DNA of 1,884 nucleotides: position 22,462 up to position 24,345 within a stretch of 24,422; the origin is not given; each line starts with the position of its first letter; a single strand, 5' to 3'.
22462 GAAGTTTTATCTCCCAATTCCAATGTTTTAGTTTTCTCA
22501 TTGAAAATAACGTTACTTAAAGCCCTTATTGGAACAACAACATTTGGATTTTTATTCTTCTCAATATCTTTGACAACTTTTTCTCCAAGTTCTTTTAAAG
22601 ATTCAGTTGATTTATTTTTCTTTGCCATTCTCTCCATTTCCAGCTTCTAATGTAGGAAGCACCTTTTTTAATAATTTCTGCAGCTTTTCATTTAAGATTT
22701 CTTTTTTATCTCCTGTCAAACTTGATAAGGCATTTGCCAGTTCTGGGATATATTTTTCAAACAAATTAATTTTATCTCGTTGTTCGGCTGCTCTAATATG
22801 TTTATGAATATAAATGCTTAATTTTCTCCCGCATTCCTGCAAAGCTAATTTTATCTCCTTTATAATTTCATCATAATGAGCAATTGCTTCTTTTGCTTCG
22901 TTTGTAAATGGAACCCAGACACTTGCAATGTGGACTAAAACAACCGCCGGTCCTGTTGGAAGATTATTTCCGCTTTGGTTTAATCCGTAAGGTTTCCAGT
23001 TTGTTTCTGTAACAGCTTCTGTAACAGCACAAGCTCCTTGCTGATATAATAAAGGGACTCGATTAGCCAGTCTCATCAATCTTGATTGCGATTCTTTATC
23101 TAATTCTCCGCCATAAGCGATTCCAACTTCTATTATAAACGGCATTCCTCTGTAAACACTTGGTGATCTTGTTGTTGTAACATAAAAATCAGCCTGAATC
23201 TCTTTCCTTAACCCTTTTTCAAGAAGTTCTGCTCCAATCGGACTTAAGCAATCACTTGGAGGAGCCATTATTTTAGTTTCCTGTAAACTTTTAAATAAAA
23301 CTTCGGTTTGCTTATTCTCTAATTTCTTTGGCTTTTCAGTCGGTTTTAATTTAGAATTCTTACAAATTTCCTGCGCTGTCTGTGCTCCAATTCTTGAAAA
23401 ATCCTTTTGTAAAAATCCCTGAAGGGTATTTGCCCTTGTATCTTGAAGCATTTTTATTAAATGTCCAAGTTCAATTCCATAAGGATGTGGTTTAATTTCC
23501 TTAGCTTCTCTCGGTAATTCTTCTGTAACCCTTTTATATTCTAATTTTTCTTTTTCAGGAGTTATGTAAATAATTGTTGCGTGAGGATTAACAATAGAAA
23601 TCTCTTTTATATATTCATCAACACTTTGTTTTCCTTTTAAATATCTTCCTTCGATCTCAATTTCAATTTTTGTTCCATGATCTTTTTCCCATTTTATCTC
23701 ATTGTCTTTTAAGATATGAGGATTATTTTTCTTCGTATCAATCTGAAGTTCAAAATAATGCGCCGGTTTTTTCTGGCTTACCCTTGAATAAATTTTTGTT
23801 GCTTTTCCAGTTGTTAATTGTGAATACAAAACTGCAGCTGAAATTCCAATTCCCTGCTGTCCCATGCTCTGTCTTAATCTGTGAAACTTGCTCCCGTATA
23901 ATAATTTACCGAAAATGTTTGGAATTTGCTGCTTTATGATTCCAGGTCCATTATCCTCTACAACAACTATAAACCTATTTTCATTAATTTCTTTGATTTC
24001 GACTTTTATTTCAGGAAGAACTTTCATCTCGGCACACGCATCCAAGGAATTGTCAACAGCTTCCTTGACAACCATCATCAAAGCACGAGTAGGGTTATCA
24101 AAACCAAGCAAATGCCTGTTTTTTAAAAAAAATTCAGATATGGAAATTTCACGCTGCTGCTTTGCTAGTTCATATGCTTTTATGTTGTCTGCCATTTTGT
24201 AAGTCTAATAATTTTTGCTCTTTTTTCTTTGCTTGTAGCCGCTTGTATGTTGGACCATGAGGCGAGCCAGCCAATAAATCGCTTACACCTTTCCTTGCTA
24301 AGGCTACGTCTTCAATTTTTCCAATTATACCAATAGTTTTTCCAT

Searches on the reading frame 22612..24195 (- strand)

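Call 10: search_protein_families(library=pfam, proteins=[window:22612-24195:-])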
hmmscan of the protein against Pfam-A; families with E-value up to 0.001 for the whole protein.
window:22612-24195:- (527 aa): 3 families
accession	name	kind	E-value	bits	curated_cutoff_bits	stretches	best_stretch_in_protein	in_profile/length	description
PF09239.17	Topo-VIb_trans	-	2.9e-63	212.8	24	1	312-475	1-159/159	Topoisomerase VI B subunit, transducer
PF02518.31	HATPase_c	-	4.3e-11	43.7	26.4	1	37-132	4-91/111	Histidine kinase-, DNA gyrase B-, and HSP90-like ATPase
PF13589.12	HATPase_c_3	-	4.9e-11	43.3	25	1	41-151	5-106/137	Histidine kinase-, DNA gyrase B-, and HSP90-like ATPase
